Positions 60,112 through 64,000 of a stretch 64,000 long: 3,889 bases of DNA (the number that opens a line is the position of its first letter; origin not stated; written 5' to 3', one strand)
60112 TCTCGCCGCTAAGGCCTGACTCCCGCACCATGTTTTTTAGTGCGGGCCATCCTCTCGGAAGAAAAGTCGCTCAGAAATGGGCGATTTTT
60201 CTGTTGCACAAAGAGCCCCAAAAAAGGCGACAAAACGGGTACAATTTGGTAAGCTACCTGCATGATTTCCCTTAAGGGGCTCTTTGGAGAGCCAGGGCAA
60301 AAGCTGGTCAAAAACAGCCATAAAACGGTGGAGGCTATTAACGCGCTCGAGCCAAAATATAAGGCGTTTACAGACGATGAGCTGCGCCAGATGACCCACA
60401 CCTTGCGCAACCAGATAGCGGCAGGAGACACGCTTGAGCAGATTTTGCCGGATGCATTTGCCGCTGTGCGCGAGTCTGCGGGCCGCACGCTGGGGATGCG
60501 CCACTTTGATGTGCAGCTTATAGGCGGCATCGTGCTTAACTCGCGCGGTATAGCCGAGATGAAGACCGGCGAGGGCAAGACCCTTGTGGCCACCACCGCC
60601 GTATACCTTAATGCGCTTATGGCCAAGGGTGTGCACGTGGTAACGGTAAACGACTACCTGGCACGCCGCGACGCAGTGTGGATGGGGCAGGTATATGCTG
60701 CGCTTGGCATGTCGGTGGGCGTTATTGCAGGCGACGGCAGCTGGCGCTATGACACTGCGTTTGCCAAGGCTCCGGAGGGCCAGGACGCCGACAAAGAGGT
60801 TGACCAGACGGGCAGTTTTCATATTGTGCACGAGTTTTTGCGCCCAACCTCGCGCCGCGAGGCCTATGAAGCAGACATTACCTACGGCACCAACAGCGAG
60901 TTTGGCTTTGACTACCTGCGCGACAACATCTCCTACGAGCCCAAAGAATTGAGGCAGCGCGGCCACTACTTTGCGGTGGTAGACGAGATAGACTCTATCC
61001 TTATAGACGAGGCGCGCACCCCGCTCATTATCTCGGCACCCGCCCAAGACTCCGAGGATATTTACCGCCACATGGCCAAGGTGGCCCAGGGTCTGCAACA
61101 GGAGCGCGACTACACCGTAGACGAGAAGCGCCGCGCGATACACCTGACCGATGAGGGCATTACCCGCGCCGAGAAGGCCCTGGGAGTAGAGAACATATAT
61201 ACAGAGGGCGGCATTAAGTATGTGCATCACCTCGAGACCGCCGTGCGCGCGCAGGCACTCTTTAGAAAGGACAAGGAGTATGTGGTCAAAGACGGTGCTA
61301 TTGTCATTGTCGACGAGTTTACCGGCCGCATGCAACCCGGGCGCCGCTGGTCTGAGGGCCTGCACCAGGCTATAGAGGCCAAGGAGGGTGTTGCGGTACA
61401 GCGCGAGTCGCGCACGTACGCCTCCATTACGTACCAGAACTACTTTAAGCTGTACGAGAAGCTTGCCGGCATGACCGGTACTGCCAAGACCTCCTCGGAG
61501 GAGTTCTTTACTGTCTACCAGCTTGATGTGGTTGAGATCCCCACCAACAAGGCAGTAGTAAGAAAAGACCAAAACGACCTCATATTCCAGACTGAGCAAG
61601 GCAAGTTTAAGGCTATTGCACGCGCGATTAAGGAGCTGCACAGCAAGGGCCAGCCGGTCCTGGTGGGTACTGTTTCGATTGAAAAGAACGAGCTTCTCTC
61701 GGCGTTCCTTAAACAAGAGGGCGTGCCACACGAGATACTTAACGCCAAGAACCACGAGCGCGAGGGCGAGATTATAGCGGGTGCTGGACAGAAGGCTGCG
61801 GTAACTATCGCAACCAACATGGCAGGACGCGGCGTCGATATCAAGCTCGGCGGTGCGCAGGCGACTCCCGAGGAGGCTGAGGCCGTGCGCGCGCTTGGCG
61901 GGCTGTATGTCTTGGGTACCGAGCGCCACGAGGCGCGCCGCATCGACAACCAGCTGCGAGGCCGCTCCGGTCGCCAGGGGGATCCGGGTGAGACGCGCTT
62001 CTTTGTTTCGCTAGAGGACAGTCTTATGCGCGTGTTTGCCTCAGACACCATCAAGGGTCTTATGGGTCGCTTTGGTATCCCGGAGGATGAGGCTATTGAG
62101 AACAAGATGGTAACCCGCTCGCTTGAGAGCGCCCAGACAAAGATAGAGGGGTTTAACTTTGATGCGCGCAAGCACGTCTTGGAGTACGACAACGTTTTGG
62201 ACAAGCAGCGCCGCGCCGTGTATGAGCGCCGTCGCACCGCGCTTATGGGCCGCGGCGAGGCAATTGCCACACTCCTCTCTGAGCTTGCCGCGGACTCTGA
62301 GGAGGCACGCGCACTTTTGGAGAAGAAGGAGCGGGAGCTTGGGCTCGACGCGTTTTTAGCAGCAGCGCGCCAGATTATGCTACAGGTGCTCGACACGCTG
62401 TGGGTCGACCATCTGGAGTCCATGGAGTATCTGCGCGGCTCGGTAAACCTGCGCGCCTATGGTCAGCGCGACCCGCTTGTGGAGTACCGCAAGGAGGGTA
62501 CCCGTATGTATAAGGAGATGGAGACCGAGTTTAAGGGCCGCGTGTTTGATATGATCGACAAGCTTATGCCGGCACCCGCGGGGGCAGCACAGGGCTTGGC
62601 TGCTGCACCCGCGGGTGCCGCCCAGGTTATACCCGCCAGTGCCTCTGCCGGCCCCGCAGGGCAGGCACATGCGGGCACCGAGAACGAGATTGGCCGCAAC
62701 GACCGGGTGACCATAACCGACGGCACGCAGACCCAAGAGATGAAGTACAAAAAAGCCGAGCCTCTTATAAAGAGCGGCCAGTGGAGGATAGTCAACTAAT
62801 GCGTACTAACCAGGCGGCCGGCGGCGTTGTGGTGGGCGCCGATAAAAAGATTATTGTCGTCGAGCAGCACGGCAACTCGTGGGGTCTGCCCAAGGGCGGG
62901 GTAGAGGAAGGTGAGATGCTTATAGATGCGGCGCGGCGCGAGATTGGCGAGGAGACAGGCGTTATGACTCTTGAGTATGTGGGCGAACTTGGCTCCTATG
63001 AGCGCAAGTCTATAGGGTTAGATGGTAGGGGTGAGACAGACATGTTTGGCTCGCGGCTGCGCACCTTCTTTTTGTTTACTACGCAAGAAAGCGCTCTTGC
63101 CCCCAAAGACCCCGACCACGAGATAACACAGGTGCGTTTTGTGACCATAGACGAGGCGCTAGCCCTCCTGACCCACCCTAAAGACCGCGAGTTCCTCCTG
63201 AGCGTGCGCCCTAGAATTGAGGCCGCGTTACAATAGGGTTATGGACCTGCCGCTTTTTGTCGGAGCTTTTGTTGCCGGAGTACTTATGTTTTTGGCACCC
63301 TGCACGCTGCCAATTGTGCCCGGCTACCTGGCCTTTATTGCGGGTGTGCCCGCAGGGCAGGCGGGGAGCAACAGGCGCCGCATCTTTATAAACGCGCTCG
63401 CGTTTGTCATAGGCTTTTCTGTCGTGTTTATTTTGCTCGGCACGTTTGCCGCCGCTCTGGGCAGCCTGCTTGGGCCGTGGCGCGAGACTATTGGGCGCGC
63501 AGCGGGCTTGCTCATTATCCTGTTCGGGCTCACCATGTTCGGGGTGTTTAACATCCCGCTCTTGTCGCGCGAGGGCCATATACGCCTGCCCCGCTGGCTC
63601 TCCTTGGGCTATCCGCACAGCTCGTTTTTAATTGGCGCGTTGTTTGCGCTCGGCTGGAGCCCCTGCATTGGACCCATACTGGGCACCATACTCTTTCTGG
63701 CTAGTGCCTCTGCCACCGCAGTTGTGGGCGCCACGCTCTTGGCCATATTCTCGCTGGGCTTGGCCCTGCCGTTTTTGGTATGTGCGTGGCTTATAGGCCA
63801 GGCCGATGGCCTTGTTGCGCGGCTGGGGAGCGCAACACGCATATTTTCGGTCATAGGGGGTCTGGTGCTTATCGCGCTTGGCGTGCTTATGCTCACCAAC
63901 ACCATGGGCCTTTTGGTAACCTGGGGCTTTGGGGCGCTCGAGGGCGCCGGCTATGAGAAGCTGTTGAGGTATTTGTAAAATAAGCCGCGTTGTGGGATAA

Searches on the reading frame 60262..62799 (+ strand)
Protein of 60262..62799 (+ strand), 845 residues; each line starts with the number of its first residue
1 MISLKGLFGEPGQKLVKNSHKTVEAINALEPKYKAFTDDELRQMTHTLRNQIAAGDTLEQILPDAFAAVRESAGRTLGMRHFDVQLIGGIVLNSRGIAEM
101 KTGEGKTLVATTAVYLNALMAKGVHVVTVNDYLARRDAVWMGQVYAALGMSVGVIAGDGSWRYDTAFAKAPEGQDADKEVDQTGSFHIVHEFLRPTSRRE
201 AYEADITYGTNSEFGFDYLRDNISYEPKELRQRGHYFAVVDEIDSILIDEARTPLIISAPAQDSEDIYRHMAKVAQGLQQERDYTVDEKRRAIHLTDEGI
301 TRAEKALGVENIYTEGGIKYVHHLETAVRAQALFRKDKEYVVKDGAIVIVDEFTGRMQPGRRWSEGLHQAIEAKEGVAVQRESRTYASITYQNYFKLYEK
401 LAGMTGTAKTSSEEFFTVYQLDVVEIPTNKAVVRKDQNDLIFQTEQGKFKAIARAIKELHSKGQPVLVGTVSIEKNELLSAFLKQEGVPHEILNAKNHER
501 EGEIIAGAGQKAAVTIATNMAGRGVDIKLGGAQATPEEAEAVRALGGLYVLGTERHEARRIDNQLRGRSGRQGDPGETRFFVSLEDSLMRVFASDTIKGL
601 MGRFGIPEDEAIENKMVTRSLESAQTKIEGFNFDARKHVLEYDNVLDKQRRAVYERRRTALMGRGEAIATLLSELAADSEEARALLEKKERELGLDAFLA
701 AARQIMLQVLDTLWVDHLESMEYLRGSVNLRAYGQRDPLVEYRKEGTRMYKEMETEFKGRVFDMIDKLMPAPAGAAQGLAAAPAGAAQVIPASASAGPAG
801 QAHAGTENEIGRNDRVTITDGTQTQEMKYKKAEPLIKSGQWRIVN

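Call 54: search_protein_families(library=pfam, proteins=[window:60262-62799:+], max_evalue=0.0001)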
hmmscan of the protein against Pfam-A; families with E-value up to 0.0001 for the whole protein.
window:60262-62799:+ (845 aa): 4 families
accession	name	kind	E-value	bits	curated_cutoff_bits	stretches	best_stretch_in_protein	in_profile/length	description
PF07517.20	SecA_DEAD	-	7.7e-119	396.7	24.6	1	5-415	2-289/290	SecA DEAD-like domain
PF21090.3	P-loop_SecA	-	3.3e-80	269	27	2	432-534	2-104/205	SecA P-loop domain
PF07516.18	SecA_SW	-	2.5e-45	155.5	26.7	2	680-765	113-196/200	SecA Wing and Scaffold domain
PF01043.26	SecA_PP_bind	-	3.4e-41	140.7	23.5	1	264-372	2-110/110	SecA preprotein cross-linking domain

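Call 89: find_encoding_contigs(protein=window:60262-62799:+, flank=1000, max_places=3)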
Protein window:60262-62799:+ (845 aa): 1 contig read that carries it; 1 place shown.
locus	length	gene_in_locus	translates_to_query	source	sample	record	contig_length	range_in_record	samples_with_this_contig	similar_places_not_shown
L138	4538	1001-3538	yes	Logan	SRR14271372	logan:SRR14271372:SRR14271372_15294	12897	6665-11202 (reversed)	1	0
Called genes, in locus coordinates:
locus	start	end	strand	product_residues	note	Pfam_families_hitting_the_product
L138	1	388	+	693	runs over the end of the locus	?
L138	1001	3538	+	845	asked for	PF07517:SecA_DEAD, PF01043:SecA_PP_bind, PF21090:P-loop_SecA, PF07516:SecA_SW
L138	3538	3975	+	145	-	PF00293:NUDIX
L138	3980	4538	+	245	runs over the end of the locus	PF02683:DsbD_TM, PF13386:DsbD_2 (weak)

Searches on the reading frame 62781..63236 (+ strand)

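Call 90: search_protein_families(library=pfam, proteins=[window:62781-63236:+], max_evalue=0.001)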
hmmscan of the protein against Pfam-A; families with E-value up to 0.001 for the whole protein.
window:62781-63236:+ (151 aa): 1 family
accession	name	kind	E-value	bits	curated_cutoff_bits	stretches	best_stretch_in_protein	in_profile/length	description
PF00293.34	NUDIX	-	2.9e-20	73.1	21.1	1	11-139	4-131/134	NUDIX domain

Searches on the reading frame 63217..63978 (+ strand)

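Call 54: search_protein_families(library=pfam, proteins=[window:63217-63978:+], max_evalue=0.0001)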
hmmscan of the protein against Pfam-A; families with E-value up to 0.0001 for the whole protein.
window:63217-63978:+ (253 aa): 2 families
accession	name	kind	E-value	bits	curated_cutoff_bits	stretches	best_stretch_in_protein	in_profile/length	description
PF02683.22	DsbD_TM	-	4e-20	72.5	27.1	1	15-228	6-217/219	Cytochrome C biogenesis protein transmembrane domain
PF13386.12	DsbD_2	-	1.6e-07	31.9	24.9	1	17-223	2-198/199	Cytochrome C biogenesis protein transmembrane region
